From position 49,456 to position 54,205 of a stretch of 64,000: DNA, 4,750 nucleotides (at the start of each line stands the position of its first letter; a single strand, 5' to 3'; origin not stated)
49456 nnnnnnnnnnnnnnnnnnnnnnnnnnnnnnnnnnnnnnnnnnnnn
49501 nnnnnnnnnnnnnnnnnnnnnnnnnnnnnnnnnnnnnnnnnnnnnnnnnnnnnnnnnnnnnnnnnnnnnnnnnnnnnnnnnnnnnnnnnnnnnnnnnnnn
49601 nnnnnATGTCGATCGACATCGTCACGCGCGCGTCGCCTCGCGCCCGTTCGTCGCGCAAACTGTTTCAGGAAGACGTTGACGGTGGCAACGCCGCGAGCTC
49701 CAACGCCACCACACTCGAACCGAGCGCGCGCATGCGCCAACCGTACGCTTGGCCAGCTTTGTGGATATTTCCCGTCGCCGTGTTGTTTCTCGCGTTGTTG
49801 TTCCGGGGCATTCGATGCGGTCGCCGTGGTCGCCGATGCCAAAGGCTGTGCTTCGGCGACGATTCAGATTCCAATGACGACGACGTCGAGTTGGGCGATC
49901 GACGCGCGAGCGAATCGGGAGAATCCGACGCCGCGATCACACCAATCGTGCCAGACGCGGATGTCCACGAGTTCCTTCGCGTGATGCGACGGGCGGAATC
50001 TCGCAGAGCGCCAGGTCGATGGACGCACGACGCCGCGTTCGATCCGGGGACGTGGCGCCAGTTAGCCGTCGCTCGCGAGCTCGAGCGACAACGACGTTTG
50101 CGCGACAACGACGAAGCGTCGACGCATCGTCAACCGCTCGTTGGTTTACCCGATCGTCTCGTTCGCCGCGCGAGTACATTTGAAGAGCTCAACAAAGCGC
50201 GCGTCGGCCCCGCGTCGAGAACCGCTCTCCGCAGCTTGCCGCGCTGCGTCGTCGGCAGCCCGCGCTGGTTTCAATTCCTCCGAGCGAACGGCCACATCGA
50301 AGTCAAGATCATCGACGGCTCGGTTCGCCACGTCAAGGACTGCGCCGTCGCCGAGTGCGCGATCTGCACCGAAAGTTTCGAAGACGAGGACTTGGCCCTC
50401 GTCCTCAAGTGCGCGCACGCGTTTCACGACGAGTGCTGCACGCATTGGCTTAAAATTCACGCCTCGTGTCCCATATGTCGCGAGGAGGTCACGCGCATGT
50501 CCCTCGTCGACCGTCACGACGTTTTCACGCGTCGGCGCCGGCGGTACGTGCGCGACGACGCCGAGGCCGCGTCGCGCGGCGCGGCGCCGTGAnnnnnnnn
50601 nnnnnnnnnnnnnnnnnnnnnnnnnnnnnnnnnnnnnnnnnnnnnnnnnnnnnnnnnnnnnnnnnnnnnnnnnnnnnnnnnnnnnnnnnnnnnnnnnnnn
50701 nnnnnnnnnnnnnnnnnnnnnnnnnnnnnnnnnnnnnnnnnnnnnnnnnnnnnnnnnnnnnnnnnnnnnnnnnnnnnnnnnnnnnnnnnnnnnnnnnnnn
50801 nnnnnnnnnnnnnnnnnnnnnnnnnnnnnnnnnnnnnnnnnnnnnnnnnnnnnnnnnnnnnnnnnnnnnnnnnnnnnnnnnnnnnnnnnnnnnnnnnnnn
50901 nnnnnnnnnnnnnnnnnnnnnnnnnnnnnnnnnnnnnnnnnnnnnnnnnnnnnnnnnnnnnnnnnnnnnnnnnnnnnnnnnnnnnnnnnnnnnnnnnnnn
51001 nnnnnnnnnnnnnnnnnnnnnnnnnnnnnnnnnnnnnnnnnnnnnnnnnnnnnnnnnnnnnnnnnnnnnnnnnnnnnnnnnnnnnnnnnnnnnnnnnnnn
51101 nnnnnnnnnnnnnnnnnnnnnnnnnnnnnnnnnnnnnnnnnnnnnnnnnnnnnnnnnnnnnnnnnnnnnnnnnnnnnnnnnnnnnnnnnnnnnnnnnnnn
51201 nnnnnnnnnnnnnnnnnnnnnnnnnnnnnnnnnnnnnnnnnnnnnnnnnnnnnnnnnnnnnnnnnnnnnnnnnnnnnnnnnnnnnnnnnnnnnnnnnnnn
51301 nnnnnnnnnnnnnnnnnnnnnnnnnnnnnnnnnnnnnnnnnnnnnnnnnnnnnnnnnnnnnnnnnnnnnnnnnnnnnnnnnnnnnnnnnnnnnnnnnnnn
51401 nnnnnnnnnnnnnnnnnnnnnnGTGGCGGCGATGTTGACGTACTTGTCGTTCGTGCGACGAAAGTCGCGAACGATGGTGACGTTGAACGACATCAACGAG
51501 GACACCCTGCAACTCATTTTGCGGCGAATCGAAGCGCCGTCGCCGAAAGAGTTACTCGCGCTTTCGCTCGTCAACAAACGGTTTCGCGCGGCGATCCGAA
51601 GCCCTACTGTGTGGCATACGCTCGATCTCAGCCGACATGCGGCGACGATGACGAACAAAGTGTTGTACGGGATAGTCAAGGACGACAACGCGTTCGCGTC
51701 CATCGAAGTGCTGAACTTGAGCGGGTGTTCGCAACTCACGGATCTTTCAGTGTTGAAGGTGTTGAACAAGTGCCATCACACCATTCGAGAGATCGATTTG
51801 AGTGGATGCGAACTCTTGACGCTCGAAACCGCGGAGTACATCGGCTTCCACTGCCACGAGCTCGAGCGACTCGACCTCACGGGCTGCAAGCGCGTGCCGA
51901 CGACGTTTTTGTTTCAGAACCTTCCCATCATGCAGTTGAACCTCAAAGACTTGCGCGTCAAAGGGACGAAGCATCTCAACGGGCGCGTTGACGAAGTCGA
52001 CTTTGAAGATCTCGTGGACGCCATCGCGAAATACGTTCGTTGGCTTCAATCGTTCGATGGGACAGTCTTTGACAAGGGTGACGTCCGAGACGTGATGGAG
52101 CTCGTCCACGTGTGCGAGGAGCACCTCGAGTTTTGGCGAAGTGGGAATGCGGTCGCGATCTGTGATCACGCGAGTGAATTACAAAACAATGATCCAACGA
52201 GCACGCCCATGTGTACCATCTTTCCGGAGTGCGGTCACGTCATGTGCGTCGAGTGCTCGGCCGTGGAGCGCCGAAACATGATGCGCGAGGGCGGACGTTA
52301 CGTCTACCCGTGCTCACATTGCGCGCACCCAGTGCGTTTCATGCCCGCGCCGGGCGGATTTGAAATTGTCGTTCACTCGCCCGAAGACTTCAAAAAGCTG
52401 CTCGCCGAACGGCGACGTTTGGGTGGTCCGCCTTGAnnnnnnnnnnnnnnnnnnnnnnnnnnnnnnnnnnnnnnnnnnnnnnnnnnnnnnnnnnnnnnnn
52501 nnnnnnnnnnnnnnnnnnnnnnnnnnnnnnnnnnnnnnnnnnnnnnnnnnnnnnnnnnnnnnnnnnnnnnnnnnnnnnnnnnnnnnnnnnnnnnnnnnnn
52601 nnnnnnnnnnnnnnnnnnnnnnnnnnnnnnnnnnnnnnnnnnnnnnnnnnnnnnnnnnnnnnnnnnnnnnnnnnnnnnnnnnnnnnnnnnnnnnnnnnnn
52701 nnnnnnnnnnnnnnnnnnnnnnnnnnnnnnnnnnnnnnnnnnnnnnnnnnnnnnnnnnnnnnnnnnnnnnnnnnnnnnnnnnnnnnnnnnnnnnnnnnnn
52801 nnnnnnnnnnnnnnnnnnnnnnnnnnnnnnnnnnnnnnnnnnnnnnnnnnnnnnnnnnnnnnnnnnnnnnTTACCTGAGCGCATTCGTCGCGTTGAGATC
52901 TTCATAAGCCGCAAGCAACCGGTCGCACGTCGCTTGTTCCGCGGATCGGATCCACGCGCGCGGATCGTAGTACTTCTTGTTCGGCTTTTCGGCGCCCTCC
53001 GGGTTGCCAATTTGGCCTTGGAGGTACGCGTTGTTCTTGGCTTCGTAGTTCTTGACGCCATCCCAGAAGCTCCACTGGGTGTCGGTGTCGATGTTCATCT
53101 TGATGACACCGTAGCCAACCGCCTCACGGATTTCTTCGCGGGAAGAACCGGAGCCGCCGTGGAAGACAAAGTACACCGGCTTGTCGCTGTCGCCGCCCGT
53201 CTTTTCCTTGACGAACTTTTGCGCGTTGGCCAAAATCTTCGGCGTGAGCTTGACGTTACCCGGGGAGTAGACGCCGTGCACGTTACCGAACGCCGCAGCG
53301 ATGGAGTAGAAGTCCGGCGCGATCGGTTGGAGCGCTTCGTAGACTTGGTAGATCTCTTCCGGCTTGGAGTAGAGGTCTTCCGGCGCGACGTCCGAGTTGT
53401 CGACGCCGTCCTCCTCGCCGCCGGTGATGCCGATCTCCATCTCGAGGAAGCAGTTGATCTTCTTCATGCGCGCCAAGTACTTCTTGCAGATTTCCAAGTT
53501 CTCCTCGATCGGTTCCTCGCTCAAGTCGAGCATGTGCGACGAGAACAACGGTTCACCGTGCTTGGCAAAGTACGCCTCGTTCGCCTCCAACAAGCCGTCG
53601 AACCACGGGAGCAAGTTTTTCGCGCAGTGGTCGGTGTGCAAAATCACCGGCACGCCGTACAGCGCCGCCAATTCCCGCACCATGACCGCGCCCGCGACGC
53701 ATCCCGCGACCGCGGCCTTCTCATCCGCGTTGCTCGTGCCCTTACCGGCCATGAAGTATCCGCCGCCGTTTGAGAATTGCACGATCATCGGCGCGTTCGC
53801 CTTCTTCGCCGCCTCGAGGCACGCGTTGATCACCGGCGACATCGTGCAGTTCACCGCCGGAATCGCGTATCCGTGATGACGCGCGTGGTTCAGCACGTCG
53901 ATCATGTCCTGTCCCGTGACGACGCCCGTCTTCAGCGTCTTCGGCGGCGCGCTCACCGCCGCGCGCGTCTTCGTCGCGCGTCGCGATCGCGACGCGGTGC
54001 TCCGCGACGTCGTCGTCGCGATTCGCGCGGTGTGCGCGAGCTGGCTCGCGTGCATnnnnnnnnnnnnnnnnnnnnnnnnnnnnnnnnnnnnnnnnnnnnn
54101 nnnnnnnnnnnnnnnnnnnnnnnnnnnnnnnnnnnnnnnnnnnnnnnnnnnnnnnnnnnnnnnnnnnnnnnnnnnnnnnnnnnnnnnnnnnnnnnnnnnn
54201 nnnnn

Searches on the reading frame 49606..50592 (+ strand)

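Call 44: search_protein_families(library=pfam, proteins=[window:49606-50592:+], max_evalue=0.0001)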
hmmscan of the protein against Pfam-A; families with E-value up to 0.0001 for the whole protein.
window:49606-50592:+ (328 aa): 7 families
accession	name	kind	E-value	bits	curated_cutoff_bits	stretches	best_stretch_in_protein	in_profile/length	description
PF13639.12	zf-RING_2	-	3.2e-12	46.9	27.3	1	250-292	2-44/44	Ring finger domain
PF17123.11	zf-RING_11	-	3.6e-07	30.2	27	1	250-277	1-28/29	RING-like zinc finger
PF13923.12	zf-C3HC4_2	-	6.5e-07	29.5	27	1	250-291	1-40/40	Zinc finger, C3HC4 type (RING finger)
PF12678.13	zf-rbx1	-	2.6e-06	28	31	1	250-292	13-55/55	RING-H2 zinc finger domain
PF00097.31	zf-C3HC4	-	8.1e-06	26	21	1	251-291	1-40/40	Zinc finger, C3HC4 type (RING finger)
PF14634.12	zf-RING_5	-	4.5e-05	23.8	27.9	1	250-292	1-42/43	zinc-RING finger domain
PF13920.12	zf-C3HC4_3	-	9.2e-05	22.6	27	0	250-298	4-49/49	Zinc finger, C3HC4 type (RING finger)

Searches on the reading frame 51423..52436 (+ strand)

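Call 44: search_protein_families(library=pfam, proteins=[window:51423-52436:+], max_evalue=0.0001)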
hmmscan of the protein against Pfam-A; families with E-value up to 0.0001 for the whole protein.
window:51423-52436:+ (337 aa): 3 families
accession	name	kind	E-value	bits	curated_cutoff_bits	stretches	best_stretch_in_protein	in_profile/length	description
PF12937.12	F-box-like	-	6.1e-06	26.3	24.3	1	29-69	9-46/47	F-box-like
PF00646.38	F-box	-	6.7e-06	26.2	20.5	1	22-65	2-42/43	F-box domain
PF12799.13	LRR_4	-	2.9e-05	24.6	27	0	94-133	3-38/44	Leucine Rich repeats (2 copies)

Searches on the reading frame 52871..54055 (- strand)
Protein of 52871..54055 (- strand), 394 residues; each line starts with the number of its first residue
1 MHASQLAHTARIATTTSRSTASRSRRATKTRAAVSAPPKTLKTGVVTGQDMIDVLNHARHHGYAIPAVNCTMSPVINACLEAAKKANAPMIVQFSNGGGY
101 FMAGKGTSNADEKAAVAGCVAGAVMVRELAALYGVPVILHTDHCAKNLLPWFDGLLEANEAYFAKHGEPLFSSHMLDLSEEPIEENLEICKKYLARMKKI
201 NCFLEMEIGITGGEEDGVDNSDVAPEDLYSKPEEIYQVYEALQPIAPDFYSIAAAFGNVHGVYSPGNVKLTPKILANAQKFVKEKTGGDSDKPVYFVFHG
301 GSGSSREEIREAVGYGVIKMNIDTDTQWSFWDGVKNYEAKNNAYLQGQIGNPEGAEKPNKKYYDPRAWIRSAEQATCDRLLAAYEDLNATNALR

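Call 44: search_protein_families(library=pfam, proteins=[window:52871-54055:-], max_evalue=0.0001)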
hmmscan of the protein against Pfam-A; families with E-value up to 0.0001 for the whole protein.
window:52871-54055:- (394 aa): 1 family
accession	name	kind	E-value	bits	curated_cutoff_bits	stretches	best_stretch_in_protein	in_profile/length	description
PF01116.26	F_bP_aldolase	-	4.4e-81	272.9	25.5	1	50-391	2-276/277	Fructose-bisphosphate aldolase class-II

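Call 47: find_homologous_proteins(query=window:52871-54055:-, max_evalue=1e-50)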
Query window:52871-54055:- (394 aa): 8000 proteins with E <= 1e-50 among 8000 candidates; the best 120 are listed.
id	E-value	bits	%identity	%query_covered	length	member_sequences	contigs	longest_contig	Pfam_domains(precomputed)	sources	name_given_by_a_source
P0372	2.9e-266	900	100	100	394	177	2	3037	PF01116.27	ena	-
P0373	4.0e-233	791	87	100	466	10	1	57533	PF01116.27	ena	-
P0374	2.9e-226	769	85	99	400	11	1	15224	PF01116.27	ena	-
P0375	1.3e-223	760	88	95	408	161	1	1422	PF01116.27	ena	-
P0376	5.8e-223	758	88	96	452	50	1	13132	PF01116.27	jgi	-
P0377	1.2e-221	754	85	96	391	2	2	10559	PF01116.27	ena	-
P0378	5.9e-221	751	87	92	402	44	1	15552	PF01116.27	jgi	-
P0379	1.9e-218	743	85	98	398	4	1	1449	PF01116.27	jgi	jgi:fructose-bisphosphate aldolase class II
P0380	1.1e-212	724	82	97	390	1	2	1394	PF01116.27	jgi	-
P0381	2.8e-211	719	86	90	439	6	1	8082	PF01116.27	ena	-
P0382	5.8e-211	718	79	99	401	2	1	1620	PF01116.27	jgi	jgi:fructose-bisphosphate aldolase class II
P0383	6.4e-209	712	80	96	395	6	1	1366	PF01116.27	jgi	-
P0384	8.4e-208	708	80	97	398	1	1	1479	PF01116.27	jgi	-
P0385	3.4e-206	703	77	99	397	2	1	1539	PF01116.27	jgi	-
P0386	6.8e-205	698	88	87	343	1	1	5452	PF01116.27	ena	-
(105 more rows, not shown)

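Call 48: list_cluster_members(proteins=[P0372, P0373, P0374, P0375, P0376, P0008, P0011, P0015, P0003, P0014])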
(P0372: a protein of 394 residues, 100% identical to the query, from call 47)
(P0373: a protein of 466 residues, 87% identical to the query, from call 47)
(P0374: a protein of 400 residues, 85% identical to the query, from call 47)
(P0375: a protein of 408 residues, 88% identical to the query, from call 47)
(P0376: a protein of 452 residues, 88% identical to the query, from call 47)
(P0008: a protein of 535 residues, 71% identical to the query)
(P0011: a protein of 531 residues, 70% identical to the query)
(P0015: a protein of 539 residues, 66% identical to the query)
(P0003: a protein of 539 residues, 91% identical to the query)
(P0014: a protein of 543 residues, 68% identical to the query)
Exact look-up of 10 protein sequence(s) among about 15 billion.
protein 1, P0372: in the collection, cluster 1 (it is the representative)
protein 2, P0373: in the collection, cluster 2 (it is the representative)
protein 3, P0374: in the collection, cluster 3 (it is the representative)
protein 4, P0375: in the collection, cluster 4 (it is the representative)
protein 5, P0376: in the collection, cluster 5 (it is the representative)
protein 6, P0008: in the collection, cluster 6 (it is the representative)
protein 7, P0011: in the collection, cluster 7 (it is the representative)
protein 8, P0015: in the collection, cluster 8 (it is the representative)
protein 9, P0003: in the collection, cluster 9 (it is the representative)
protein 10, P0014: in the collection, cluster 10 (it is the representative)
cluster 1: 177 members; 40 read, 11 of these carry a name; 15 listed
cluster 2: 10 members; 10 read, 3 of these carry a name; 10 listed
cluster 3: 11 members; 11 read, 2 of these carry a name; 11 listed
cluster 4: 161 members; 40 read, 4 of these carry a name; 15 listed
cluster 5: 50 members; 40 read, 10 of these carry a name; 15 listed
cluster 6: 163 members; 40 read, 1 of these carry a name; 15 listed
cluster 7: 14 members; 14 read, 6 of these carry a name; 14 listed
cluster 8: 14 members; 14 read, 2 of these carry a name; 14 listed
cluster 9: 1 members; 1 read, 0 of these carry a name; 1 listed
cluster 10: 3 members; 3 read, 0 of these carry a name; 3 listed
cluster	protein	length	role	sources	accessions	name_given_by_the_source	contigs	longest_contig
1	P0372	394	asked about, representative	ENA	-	-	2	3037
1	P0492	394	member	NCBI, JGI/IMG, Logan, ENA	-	fructose-bisphosphate aldolase class II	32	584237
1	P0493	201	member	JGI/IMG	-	fructose-bisphosphate aldolase class II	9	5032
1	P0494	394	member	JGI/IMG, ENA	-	fructose-bisphosphate aldolase class II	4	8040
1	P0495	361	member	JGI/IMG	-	fructose-bisphosphate aldolase class II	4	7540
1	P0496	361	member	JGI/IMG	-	fructose-bisphosphate aldolase class II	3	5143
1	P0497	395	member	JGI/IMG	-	fructose-bisphosphate aldolase class II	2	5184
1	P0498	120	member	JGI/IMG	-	fructose-bisphosphate aldolase class II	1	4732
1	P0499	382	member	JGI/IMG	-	fructose-bisphosphate aldolase class II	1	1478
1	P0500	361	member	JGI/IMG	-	fructose-bisphosphate aldolase class II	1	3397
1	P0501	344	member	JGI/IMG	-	fructose-bisphosphate aldolase class II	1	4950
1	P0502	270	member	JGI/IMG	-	fructose-bisphosphate aldolase class II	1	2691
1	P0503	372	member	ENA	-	-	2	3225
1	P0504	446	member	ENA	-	-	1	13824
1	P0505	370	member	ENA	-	-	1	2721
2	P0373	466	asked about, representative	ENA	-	-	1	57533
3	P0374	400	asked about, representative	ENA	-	-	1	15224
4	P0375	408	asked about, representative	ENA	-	-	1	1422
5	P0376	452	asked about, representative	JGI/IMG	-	-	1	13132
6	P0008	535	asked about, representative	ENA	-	-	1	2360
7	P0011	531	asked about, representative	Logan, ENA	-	-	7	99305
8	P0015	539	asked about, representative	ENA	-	-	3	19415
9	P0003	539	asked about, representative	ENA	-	-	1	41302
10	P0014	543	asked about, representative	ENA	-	-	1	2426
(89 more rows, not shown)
